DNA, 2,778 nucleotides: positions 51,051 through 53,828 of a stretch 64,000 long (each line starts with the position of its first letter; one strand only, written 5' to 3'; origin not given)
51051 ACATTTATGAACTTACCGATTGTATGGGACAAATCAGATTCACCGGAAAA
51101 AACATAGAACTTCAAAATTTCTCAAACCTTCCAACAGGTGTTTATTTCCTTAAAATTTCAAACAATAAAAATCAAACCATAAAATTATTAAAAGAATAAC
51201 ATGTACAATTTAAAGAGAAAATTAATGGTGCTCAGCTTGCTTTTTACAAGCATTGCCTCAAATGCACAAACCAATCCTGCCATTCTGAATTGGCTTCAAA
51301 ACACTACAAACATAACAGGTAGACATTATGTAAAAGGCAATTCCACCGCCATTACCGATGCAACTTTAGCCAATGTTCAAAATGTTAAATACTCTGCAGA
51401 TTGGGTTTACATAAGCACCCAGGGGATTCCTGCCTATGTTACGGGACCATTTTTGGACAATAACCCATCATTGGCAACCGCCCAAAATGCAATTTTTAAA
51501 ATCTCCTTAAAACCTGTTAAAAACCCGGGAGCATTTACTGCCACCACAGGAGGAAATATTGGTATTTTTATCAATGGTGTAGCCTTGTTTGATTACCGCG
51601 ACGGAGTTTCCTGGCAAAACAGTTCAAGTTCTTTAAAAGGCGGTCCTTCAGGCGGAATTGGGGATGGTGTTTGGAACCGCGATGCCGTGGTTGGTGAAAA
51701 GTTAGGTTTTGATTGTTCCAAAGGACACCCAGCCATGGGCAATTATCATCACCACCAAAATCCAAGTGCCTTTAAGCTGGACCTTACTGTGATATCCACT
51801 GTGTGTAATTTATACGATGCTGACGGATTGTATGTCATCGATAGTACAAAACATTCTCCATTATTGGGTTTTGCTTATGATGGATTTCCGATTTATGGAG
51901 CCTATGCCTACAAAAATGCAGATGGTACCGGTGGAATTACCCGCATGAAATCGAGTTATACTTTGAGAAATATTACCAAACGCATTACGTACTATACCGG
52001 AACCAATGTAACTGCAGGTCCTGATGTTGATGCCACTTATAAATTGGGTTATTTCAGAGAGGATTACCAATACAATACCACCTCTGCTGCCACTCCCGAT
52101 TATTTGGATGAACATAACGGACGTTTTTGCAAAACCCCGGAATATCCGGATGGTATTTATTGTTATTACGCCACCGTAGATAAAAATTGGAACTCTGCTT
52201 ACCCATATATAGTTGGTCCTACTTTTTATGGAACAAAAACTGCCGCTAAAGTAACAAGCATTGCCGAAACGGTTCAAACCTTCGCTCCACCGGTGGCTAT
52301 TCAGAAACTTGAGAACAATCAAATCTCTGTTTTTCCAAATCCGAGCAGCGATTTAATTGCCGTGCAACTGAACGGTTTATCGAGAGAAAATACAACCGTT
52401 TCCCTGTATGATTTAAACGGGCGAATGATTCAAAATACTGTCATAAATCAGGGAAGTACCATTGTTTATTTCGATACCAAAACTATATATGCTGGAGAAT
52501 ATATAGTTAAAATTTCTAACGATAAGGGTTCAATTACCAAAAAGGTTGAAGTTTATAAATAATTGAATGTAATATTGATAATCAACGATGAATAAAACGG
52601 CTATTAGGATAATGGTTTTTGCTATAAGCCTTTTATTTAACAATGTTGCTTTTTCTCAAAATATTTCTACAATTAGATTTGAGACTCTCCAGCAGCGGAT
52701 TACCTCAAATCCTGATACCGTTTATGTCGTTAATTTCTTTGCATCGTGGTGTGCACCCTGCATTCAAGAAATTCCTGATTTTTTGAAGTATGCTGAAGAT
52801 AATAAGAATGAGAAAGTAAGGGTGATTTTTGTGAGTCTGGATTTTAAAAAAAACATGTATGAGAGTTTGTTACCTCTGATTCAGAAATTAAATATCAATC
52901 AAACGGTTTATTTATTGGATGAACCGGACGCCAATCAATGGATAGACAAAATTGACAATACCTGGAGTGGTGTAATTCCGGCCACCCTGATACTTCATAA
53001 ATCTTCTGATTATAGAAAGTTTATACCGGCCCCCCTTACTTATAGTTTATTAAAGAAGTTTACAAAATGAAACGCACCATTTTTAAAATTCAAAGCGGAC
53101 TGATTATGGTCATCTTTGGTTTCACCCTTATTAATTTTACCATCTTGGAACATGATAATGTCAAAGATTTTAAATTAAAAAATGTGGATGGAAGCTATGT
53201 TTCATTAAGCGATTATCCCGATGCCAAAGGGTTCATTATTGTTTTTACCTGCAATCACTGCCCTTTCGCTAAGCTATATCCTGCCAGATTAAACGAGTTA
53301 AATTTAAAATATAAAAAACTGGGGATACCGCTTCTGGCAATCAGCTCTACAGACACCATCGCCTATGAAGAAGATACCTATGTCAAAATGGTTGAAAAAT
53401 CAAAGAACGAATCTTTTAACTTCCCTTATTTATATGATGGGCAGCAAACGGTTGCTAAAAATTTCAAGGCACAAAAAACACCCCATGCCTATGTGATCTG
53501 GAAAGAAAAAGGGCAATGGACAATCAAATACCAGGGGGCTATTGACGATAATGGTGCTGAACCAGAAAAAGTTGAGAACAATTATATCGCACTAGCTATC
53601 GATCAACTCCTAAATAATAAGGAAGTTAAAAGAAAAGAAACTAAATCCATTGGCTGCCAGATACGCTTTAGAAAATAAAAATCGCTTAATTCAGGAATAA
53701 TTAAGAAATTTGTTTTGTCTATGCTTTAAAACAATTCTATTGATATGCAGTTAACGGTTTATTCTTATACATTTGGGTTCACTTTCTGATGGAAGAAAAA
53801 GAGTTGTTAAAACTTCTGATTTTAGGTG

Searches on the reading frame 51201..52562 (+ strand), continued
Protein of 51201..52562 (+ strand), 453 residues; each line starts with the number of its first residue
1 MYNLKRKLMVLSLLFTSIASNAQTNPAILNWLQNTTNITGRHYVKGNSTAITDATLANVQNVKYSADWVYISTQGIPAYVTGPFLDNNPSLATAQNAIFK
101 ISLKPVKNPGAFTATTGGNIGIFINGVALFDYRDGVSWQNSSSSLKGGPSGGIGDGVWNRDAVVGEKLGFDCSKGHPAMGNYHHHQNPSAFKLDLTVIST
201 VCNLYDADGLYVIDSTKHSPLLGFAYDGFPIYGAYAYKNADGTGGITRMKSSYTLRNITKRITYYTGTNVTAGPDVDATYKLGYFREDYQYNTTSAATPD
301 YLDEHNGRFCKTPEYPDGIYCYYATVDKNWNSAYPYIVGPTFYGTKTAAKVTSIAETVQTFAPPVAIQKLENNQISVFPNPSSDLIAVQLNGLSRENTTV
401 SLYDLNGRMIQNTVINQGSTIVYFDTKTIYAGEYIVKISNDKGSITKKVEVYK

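Call 75: find_encoding_contigs(protein=P0129, flank=7000, max_places=1)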
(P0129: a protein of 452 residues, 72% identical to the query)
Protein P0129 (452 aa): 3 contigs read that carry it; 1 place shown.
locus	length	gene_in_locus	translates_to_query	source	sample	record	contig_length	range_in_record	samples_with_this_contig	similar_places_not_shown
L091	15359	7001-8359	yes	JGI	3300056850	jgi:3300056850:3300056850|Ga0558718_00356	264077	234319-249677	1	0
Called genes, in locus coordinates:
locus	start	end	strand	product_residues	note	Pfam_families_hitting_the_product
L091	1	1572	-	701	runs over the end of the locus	PF01435:Peptidase_M48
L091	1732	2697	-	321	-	PF01551:Peptidase_M23, PF01476:LysM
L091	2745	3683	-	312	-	PF01467:CTP_transf_like (faint), PF06574:FAD_syn, PF01687:Flavokinase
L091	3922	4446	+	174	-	PF04542:Sigma70_r2, PF07638:Sigma70_ECF (weak), PF08281:Sigma70_r4_2, PF04545:Sigma70_r4, PF22233:PhyR_sigma-like (weak)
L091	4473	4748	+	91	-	-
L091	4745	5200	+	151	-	-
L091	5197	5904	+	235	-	PF20243:MbnP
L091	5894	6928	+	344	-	PF09086:DUF1924 (faint), PF00034:Cytochrom_C (faint), PF03150:CCP_MauG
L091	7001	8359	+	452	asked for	PF14240:YHYH, PF18962:Por_Secre_tail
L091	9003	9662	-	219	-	PF00440:TetR_N, PF13972:TetR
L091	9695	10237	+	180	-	PF07883:Cupin_2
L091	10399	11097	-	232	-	PF04294:VanW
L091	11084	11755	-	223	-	PF02353:CMAS (weak), PF13489:Methyltransf_23, PF13847:Methyltransf_31, PF08241:Methyltransf_11, PF08242:Methyltransf_12, PF13649:Methyltransf_25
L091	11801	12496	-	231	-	PF01509:TruB_N, PF16198:TruB_C_2 (weak)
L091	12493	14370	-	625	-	PF18962:Por_Secre_tail (weak)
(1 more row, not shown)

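Call 76: find_encoding_contigs(protein=P0197, flank=7000, max_places=1)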
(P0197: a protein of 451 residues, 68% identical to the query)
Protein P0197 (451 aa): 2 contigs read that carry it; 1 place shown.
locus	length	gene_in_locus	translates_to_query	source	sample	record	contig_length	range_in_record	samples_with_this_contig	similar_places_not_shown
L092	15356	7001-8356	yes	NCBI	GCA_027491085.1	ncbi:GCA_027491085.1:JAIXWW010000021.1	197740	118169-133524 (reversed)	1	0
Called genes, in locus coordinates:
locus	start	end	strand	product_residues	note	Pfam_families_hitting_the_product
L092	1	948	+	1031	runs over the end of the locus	PF00873:ACR_tran, PF03176:MMPL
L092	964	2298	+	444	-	PF02321:OEP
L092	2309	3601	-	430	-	PF00691:OmpA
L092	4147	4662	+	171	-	PF01928:CYTH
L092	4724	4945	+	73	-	-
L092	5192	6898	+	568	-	PF07732:Cu-oxidase_3, PF00394:Cu-oxidase (weak), PF07731:Cu-oxidase_2, PF18962:Por_Secre_tail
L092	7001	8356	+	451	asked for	PF14240:YHYH, PF18962:Por_Secre_tail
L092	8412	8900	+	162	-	-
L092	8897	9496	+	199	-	PF00578:AhpC-TSA, PF08534:Redoxin, PF13905:Thioredoxin_8 (weak)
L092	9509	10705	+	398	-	PF18962:Por_Secre_tail (weak)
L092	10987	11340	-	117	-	-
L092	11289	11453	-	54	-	-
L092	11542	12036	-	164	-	-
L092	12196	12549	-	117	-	-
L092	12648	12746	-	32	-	-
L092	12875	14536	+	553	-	PF00149:Metallophos, PF18962:Por_Secre_tail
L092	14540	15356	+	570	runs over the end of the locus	PF16656:Pur_ac_phosph_N (weak), PF00149:Metallophos, PF13860:FlgD_ig, PF18962:Por_Secre_tail (weak)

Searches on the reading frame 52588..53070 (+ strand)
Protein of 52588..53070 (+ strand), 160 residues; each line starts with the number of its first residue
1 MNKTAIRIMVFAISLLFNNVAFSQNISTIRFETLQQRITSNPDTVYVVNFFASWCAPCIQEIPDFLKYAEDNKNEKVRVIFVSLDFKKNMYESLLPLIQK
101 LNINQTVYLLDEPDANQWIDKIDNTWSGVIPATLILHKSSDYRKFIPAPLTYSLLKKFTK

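Call 3: search_protein_families(library=pfam, proteins=[window:52588-53070:+], max_evalue=0.01)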
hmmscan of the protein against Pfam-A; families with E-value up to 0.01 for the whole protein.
window:52588-53070:+ (160 aa): 5 families
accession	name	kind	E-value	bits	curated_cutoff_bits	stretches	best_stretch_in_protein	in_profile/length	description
PF00578.27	AhpC-TSA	-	3.9e-08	33.7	26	1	43-104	25-83/124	AhpC/TSA family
PF13905.12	Thioredoxin_8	-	4.1e-08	33.9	27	1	44-138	2-90/94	Thioredoxin-like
PF00085.26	Thioredoxin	-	8.4e-07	29.4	23.5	1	33-89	9-61/103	Thioredoxin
PF08534.16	Redoxin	-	1.3e-06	28.7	26.6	1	42-86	27-72/148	Redoxin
PF14595.12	Thioredoxin_9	-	0.0013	19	25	1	32-81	30-79/129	Thioredoxin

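Call 4: search_protein_families(library=ncbifam, proteins=[window:52588-53070:+], max_evalue=0.01)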
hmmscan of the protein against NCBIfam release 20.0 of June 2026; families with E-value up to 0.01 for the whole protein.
window:52588-53070:+ (160 aa): 11 families
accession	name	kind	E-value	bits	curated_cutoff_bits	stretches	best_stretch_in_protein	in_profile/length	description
NF041202.1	StoA_CxxC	exception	3.5e-10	40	210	1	8-159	13-161/163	endospore biogenesis thiol-disulfide oxidoreductase StoA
NF047696.1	ThlDiSintTplARhiz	equivalog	2.6e-07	30.6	230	1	44-111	98-163/219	thiol:disulfide interchange protein TlpA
NF008229.0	PRK10996.1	equivalog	1.7e-06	27.8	125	1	31-89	42-97/141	thioredoxin TrxC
TIGR01068.1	thioredoxin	equivalog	1.8e-06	28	96.8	1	34-89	6-59/101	thioredoxin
NF002854.0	PRK03147.1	subfamily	6e-06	26.3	170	1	47-158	66-168/176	thiol-disulfide oxidoreductase ResA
TIGR01126.1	pdi_dom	equivalog_domain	1.2e-05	25.6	107.2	1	32-89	4-60/105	protein disulfide-isomerase domain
TIGR00385.1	dsbE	subfamily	6.7e-05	22.5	123.15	1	34-92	55-106/173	DsbE family thiol:disulfide interchange protein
NF010625.0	PRK14018.1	equivalog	0.00012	20.7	522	1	37-83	50-96/521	bifunctional peptide-methionine (S)-S-oxide reductase MsrA/peptide-methionine (R)-S-oxide reductase MsrB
NF047697.1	ThioredTrxAClost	equivalog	0.00033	20.8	140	1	31-90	6-61/105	thioredoxin TrxA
NF045694.1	seleno_TsoB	exception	0.0014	16.8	805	1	27-104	455-535/572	rhodanese/DsbD fusion-like selenoprotein TsoB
TIGR01130.1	ER_PDI_fam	subfamily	0.0039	16.8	344.25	1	30-89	7-64/476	protein disulfide-isomerase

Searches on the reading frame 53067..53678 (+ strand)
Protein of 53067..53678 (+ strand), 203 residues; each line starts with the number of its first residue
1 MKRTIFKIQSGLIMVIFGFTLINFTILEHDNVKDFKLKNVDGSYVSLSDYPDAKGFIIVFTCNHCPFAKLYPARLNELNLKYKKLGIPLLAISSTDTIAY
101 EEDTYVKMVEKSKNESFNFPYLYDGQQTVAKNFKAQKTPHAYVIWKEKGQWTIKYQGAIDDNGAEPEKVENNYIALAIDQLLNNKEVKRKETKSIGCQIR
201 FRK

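Call 3: search_protein_families(library=pfam, proteins=[window:53067-53678:+], max_evalue=0.01)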
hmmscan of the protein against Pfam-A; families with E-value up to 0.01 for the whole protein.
window:53067-53678:+ (203 aa): 4 families
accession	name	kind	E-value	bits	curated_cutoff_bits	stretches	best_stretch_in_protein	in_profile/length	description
PF00578.27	AhpC-TSA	-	6.6e-17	62.1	26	1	30-146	3-117/124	AhpC/TSA family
PF08534.16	Redoxin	-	7.9e-12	45.6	26.6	1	30-162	4-137/148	Redoxin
PF13905.12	Thioredoxin_8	-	0.00011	23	27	1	57-145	5-89/94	Thioredoxin-like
PF13098.12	Thioredoxin_2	-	0.0015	19.2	27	1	53-160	5-96/104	Thioredoxin-like domain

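Call 4: search_protein_families(library=ncbifam, proteins=[window:53067-53678:+], max_evalue=0.01)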
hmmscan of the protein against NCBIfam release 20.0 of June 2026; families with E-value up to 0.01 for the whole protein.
window:53067-53678:+ (203 aa): 2 families
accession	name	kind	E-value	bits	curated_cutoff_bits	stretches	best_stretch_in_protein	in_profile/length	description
NF002854.0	PRK03147.1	subfamily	2.5e-09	37.3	170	1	3-159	6-160/176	thiol-disulfide oxidoreductase ResA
NF006960.0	PRK09437.1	equivalog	0.00026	20.9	140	1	30-134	8-104/156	thioredoxin-dependent thiol peroxidase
